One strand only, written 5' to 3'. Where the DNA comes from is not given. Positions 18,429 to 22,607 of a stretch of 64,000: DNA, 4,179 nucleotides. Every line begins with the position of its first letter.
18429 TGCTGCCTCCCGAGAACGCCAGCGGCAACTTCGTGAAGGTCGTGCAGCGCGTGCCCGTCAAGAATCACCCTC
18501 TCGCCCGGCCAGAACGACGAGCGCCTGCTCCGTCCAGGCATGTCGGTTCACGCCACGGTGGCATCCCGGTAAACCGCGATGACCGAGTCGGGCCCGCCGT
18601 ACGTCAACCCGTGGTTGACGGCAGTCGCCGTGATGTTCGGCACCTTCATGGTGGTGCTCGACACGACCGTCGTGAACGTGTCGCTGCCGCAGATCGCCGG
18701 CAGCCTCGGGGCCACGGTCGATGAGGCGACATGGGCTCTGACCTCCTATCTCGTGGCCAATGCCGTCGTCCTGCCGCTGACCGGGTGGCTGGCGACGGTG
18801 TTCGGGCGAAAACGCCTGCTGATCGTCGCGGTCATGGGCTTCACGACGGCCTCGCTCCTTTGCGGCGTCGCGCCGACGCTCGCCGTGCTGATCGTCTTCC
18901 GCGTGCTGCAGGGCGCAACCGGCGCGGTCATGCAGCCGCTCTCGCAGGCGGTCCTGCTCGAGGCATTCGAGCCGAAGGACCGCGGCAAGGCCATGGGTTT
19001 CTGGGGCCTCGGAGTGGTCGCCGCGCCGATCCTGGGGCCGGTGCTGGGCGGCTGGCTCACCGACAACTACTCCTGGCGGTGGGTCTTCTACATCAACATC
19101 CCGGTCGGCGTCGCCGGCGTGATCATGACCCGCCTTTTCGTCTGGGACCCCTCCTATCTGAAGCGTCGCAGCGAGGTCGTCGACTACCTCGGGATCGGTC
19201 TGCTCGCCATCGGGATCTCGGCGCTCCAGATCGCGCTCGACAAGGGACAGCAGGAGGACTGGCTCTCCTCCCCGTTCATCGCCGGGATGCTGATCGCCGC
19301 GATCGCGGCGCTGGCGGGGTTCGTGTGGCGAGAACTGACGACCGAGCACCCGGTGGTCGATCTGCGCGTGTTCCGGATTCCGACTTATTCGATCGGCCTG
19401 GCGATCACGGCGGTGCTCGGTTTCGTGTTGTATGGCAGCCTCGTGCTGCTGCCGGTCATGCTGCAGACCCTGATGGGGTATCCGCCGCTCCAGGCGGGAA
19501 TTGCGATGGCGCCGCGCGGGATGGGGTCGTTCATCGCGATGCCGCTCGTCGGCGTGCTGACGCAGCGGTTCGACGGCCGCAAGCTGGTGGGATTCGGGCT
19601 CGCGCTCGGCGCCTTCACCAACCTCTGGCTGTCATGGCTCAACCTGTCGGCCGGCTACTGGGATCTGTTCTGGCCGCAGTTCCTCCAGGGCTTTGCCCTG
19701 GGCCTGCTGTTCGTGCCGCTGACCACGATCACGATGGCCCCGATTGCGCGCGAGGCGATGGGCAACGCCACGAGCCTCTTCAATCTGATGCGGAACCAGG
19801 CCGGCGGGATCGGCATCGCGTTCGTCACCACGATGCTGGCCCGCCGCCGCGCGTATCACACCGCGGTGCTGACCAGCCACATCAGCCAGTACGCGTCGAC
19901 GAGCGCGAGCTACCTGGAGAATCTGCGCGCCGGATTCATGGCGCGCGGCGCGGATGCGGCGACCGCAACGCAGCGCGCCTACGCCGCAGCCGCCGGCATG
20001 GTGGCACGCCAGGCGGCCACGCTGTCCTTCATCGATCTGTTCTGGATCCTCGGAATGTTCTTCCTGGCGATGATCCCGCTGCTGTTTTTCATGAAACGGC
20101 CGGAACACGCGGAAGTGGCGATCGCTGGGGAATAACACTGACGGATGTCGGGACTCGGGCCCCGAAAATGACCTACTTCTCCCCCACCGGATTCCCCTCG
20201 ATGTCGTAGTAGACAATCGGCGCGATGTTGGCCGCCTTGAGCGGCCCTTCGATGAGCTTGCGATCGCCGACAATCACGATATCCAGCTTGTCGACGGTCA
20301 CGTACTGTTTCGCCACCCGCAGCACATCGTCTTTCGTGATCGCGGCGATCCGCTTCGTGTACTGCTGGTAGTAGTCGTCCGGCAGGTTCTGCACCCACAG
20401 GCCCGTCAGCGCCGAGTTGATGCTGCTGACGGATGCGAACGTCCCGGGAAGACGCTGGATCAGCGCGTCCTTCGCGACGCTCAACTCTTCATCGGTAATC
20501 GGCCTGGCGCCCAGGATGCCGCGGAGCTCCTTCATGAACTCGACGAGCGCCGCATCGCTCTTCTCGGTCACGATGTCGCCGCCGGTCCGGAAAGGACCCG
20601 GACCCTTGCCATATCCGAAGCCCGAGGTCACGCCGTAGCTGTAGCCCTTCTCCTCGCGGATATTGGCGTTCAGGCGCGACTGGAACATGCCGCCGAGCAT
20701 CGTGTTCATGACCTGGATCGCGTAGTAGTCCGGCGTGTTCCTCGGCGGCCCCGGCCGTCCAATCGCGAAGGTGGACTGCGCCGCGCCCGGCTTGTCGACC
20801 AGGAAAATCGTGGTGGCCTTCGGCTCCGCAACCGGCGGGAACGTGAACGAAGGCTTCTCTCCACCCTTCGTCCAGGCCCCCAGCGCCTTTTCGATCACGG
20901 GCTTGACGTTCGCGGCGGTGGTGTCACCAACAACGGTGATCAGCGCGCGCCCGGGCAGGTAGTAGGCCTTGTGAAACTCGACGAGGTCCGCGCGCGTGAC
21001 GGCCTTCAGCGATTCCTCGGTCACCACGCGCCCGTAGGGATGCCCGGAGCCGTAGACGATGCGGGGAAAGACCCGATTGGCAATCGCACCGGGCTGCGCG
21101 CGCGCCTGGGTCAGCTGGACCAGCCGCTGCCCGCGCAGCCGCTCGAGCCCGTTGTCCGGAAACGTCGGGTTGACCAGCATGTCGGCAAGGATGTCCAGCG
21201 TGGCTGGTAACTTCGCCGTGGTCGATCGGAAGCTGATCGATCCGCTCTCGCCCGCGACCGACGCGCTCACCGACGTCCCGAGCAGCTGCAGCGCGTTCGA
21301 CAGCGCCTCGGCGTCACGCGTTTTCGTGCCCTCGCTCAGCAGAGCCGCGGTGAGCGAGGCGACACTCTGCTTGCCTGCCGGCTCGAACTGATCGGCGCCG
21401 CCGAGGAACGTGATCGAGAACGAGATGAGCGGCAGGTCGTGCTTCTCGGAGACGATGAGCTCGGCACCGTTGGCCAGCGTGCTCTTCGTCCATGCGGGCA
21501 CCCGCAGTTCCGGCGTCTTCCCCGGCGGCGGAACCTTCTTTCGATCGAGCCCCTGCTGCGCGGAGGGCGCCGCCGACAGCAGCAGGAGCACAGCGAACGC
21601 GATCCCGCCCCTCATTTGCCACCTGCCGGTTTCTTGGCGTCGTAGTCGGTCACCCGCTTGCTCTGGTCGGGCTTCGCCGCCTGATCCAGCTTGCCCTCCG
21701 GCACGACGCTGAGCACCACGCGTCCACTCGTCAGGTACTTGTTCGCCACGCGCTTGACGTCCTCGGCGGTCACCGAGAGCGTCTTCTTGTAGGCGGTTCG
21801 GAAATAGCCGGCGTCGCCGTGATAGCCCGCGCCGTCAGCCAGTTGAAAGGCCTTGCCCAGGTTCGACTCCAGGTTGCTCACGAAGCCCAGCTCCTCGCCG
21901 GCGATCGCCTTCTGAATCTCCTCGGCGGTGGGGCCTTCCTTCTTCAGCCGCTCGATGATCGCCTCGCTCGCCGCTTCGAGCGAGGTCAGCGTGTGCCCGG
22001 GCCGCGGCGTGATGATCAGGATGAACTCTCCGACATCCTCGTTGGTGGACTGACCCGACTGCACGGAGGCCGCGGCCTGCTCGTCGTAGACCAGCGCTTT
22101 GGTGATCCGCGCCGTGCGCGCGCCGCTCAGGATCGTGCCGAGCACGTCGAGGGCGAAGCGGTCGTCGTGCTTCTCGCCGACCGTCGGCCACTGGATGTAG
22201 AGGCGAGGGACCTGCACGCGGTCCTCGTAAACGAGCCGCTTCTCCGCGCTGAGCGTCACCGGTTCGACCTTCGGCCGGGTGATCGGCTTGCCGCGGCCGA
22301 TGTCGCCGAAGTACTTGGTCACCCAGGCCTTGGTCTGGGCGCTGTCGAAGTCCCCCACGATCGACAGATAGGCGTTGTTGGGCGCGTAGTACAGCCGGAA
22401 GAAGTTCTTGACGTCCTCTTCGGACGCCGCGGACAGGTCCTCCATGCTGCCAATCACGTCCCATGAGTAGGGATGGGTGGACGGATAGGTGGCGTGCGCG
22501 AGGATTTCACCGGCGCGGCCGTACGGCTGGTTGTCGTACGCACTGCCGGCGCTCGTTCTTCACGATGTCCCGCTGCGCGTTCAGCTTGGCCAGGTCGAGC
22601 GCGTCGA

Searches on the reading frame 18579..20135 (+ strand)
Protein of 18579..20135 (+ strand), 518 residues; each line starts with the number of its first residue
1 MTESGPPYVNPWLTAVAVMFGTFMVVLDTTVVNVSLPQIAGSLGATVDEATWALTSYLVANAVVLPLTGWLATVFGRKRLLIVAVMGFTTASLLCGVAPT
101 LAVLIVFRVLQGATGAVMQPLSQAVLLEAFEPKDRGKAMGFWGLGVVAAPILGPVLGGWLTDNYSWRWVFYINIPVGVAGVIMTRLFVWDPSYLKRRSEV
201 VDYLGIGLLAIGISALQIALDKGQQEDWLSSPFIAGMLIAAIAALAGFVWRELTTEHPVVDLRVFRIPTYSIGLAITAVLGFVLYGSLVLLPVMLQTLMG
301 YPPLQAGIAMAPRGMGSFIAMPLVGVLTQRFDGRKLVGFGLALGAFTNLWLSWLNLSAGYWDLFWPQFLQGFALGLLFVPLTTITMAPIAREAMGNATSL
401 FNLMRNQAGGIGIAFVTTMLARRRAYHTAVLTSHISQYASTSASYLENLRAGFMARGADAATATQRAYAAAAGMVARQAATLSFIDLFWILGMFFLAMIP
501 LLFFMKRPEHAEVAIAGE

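Call 71: search_protein_families(library=pfam, proteins=[window:18579-20135:+], max_evalue=0.00001)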
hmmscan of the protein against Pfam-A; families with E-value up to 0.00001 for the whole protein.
window:18579-20135:+ (518 aa): 3 families
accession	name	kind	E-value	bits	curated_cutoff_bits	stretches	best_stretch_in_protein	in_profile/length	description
PF07690.21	MFS_1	-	9.7e-59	199.5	33.4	1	18-412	1-346/347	Major Facilitator Superfamily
PF00083.30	Sugar_tr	-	4.9e-10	39.3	22.3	1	15-184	3-188/452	Sugar (and other) transporter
PF06609.19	TRI12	-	3.8e-08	32.7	23.2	1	32-282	63-324/599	Fungal trichothecene efflux pump (TRI12)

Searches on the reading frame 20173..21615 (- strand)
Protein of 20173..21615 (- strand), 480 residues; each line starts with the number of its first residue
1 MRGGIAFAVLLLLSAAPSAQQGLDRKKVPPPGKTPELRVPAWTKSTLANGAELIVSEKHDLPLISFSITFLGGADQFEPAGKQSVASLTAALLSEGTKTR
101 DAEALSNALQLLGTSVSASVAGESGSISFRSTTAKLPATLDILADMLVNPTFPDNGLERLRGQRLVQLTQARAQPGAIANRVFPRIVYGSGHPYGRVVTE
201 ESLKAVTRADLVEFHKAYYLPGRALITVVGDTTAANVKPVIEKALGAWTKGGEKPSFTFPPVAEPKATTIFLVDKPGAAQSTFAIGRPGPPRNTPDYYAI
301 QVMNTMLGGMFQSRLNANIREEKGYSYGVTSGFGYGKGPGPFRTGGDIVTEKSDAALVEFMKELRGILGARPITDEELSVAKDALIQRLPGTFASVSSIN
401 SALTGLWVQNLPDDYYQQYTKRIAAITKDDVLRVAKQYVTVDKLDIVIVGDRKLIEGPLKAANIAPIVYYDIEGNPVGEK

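Call 71: search_protein_families(library=pfam, proteins=[window:20173-21615:-], max_evalue=0.00001)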
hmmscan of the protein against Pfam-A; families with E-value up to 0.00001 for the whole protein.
window:20173-21615:- (480 aa): 2 families
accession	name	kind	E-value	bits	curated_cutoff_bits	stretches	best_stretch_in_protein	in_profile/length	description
PF05193.26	Peptidase_M16_C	-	4.6e-39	134.6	23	1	206-385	2-181/181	Peptidase M16 inactive domain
PF00675.25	Peptidase_M16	-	2.9e-09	37.4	22.3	1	83-175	31-123/149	Insulinase (Peptidase family M16)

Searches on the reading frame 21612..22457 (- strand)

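Call 71: search_protein_families(library=pfam, proteins=[window:21612-22457:-], max_evalue=0.00001)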
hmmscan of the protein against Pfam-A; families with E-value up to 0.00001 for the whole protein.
window:21612-22457:- (281 aa): 1 family
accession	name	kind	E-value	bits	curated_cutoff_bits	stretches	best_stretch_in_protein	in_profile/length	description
PF05193.26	Peptidase_M16_C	-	1.4e-35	123.2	23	1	12-186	3-179/181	Peptidase M16 inactive domain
